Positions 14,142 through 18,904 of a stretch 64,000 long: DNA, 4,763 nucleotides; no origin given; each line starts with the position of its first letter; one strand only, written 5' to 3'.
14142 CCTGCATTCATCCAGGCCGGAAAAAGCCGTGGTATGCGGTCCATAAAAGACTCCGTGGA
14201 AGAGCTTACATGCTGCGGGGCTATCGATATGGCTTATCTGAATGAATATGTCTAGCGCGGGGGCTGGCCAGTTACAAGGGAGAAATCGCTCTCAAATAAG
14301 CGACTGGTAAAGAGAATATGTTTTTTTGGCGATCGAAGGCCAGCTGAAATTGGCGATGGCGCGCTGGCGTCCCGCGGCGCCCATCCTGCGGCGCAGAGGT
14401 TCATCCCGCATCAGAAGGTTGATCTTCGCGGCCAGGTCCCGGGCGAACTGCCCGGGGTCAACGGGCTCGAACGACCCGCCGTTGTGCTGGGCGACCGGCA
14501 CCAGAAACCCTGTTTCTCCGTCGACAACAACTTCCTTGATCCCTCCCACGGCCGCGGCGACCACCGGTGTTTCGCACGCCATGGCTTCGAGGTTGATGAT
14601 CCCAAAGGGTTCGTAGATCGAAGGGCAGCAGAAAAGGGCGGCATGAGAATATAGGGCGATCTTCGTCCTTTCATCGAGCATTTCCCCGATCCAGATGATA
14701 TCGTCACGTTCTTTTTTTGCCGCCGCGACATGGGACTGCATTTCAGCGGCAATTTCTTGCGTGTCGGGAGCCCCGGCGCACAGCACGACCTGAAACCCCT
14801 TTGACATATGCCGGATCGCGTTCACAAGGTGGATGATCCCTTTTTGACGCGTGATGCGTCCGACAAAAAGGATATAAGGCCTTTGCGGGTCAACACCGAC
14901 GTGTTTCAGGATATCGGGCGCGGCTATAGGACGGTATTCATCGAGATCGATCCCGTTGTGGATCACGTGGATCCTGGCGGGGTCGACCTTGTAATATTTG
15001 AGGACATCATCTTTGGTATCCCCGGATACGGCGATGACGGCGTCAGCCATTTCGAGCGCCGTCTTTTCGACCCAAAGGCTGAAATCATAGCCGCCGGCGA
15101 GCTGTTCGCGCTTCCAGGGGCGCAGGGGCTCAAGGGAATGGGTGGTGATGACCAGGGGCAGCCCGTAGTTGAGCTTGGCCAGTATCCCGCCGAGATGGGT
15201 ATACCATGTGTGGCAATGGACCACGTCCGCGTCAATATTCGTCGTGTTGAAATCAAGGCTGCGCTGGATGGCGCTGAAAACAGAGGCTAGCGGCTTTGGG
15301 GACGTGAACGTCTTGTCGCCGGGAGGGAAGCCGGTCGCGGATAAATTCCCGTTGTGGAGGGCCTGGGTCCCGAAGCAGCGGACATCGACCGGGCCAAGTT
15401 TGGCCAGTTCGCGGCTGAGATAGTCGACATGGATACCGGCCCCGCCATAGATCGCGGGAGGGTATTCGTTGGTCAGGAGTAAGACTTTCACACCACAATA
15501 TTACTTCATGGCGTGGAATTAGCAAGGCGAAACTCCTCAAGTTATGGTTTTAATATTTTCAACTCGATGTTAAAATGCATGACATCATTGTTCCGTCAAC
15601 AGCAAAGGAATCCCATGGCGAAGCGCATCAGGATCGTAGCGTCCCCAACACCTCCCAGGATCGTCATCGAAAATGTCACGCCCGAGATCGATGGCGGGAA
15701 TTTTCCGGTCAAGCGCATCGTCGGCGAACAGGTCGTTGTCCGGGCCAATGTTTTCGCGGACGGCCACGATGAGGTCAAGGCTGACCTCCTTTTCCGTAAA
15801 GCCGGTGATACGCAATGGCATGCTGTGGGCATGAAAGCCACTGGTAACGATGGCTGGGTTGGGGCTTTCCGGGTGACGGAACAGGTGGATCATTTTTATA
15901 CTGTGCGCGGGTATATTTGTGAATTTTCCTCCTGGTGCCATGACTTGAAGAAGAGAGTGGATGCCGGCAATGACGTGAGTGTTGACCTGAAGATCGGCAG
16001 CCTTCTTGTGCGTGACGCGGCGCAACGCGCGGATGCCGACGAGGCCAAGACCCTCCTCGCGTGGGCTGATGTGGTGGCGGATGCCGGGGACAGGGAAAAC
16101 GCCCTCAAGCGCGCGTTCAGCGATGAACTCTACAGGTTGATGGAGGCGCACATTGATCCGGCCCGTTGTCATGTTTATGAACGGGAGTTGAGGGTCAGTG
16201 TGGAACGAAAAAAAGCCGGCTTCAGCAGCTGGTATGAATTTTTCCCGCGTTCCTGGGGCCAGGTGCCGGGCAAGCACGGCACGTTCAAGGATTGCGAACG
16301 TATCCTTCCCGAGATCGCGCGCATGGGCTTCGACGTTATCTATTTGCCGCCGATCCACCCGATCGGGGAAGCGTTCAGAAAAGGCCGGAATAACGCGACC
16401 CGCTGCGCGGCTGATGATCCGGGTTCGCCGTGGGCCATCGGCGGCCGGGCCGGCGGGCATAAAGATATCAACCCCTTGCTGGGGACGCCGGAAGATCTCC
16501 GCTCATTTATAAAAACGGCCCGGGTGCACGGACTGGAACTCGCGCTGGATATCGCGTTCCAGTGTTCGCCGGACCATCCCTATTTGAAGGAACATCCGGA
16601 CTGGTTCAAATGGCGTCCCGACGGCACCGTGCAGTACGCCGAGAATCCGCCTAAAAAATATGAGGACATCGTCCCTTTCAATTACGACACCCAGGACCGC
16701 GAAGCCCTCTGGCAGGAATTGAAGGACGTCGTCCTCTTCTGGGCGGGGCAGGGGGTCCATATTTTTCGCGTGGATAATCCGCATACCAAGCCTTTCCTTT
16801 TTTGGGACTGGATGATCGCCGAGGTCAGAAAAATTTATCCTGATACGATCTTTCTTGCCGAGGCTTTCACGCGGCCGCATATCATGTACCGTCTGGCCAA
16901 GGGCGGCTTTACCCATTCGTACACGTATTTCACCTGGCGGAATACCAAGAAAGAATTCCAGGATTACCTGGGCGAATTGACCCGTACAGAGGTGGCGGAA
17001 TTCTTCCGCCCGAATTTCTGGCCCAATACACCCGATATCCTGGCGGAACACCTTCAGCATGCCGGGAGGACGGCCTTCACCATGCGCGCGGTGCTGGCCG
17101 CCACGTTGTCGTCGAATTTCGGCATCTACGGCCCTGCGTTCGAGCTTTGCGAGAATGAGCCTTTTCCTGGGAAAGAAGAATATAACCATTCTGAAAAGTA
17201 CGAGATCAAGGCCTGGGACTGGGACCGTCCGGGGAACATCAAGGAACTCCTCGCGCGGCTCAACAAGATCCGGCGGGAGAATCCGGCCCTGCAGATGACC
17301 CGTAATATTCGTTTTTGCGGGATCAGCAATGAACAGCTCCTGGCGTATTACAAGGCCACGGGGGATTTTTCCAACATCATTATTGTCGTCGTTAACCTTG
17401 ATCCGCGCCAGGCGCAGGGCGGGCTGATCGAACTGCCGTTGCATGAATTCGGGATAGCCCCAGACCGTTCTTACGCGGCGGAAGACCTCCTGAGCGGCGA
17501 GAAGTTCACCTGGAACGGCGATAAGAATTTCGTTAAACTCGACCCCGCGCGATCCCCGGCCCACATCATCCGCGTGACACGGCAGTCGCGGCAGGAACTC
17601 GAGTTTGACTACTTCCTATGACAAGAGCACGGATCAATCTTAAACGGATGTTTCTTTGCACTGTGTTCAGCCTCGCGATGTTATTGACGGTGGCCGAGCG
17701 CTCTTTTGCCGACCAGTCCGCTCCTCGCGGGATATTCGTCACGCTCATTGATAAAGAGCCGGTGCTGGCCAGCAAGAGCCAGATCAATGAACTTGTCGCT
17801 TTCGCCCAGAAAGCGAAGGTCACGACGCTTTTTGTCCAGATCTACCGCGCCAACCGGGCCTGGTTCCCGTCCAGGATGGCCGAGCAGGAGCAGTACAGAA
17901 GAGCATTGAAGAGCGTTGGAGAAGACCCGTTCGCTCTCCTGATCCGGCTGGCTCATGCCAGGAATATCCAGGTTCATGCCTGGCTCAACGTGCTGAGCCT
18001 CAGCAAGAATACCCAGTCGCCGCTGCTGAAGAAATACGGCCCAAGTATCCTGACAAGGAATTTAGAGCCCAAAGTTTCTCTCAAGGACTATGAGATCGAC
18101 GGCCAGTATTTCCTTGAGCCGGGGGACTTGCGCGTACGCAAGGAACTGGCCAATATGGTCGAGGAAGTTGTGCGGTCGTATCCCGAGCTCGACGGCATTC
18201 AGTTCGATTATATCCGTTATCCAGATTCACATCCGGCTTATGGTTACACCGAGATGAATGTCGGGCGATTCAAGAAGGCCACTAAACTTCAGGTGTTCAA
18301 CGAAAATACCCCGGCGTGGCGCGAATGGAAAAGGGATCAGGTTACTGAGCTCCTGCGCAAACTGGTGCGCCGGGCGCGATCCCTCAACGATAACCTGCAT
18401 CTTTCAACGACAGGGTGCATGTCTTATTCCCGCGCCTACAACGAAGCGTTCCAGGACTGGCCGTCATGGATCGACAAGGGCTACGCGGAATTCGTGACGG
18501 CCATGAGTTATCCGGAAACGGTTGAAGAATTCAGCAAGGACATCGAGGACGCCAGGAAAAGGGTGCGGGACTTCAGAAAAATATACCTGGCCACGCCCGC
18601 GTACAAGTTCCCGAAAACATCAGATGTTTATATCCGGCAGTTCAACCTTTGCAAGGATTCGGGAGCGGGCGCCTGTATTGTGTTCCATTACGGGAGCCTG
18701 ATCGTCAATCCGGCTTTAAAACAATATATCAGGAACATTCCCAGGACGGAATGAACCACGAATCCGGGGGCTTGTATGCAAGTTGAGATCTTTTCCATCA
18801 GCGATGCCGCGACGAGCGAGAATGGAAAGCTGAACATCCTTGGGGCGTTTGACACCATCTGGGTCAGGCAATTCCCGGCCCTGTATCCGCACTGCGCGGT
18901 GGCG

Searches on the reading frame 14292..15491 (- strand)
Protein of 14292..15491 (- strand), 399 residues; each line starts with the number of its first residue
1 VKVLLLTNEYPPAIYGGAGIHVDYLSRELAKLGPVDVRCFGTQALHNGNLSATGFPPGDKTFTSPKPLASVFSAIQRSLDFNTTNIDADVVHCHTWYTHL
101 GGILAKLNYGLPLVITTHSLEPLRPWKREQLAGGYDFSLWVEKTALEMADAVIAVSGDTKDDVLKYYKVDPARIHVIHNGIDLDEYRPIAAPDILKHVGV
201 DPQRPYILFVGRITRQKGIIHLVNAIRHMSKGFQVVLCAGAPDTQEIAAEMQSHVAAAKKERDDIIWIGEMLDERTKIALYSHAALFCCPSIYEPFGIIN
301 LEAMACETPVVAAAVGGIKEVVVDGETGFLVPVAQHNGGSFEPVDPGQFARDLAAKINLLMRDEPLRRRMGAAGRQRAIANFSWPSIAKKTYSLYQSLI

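Call 40: search_protein_families(library=pfam, proteins=[window:14292-15491:-], max_evalue=0.00001)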
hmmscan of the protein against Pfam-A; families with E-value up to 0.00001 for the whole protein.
window:14292-15491:- (399 aa): 7 families
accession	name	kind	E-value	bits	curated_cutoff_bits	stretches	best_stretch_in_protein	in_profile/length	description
PF00534.26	Glycos_transf_1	-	5.3e-33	114.4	26.4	1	198-377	9-172/172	Glycosyl transferases group 1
PF13439.12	Glyco_transf_4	-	3.5e-32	112.2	28.5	1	15-184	1-169/170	Glycosyltransferase Family 4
PF13692.12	Glyco_trans_1_4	-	2.9e-27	96.1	27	1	204-334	1-127/142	Glycosyl transferases group 1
PF13579.12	Glyco_trans_4_4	-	1.6e-18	68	29.7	1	16-180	1-158/158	Glycosyl transferase 4-like domain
PF20706.3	GT4-conflict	-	8.6e-13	48.4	26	1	141-389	139-383/385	Family 4 Glycosyltransferase in conflict systems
PF08323.17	Glyco_transf_5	-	6e-11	43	22.7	1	85-167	126-228/239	Starch synthase catalytic domain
PF13524.12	Glyco_trans_1_2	-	3.6e-06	27.4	25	0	300-389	67-140/144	Glycosyl transferase-like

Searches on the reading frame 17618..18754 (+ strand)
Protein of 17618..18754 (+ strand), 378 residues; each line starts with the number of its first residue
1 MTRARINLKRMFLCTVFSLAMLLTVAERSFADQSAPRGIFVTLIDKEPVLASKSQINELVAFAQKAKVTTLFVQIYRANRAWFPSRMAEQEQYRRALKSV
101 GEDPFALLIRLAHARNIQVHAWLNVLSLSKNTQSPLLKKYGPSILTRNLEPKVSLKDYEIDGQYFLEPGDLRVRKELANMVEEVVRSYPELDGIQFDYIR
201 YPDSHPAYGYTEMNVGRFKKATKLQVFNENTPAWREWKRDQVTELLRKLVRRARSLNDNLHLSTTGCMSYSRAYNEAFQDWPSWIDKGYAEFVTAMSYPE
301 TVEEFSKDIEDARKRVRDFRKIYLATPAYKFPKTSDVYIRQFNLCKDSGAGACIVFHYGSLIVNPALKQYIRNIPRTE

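Call 40: search_protein_families(library=pfam, proteins=[window:17618-18754:+], max_evalue=0.00001)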
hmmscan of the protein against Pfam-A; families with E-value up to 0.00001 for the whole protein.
window:17618-18754:+ (378 aa): 1 family
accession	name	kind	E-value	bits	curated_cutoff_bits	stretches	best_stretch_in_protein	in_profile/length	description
PF02638.21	GHL10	-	3.9e-37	128.5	27.9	1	37-317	3-280/311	Glycosyl hydrolase-like 10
